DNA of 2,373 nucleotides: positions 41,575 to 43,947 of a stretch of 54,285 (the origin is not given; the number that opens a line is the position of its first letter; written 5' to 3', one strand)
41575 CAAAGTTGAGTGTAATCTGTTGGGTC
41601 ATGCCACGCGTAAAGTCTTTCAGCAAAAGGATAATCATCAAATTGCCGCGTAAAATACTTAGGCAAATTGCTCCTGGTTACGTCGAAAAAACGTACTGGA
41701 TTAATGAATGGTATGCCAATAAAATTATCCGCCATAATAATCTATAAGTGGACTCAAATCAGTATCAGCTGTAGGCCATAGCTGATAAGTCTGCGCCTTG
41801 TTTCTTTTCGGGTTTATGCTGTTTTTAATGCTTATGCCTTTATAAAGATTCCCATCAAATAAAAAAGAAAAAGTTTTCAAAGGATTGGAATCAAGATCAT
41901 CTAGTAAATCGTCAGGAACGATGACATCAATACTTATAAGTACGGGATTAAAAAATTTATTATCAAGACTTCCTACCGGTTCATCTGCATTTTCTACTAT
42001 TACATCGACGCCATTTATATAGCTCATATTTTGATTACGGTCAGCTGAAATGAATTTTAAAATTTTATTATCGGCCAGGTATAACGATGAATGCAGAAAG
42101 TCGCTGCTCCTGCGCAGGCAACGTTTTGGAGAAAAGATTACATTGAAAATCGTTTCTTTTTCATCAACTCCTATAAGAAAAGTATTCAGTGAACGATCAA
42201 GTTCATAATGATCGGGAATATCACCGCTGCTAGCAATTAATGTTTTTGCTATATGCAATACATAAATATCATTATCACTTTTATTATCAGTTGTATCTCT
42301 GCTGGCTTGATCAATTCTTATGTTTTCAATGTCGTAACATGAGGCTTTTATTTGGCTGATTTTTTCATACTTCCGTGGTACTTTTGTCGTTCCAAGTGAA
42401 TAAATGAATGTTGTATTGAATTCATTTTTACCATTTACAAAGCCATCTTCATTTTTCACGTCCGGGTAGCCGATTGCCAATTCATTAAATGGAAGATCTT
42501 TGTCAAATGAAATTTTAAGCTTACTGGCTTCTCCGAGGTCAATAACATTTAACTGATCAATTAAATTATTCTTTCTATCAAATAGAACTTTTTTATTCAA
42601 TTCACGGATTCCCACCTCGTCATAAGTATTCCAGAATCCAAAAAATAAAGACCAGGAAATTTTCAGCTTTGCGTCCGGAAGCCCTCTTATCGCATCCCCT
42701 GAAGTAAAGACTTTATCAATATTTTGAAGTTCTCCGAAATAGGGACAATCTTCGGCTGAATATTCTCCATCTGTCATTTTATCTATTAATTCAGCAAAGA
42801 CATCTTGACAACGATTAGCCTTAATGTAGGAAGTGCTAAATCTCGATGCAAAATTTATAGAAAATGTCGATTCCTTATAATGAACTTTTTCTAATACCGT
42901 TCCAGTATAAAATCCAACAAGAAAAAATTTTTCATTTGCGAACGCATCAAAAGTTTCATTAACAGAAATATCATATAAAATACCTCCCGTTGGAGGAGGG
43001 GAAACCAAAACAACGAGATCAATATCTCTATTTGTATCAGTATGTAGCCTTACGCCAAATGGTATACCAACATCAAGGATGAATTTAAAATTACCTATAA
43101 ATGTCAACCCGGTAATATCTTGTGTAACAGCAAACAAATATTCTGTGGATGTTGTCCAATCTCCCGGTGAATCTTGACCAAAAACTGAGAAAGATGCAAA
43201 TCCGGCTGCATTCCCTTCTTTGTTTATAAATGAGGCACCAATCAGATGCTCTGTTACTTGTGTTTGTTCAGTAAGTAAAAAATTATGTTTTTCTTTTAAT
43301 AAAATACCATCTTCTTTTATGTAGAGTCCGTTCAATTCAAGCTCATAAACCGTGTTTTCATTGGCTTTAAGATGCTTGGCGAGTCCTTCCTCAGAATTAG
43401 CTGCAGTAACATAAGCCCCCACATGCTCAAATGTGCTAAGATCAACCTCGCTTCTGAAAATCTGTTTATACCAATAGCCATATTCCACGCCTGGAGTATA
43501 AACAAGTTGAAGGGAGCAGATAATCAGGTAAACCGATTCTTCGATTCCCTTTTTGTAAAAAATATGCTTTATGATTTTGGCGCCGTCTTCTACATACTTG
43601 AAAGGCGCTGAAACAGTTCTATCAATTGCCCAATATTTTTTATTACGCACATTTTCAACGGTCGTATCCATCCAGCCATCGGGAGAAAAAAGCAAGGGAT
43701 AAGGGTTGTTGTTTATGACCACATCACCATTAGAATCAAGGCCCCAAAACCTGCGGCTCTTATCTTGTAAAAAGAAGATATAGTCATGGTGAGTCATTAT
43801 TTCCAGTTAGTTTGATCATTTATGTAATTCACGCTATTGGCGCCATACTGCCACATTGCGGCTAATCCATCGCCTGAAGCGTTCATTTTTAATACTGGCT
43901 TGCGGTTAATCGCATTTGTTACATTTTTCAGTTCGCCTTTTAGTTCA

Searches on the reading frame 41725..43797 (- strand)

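Call 57: search_protein_families(library=phrogs, proteins=[window:41725-43797:-], max_evalue=0.0001)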
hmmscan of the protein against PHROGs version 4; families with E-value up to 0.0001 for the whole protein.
window:41725-43797:- (690 aa): 2 families
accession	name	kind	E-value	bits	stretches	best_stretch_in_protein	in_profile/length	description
phrog_15220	-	head and packaging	1.2e-33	117.4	1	306-624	361-697/759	virion structural protein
phrog_22157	-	unknown function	5.1e-23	82.3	1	55-597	36-562/635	-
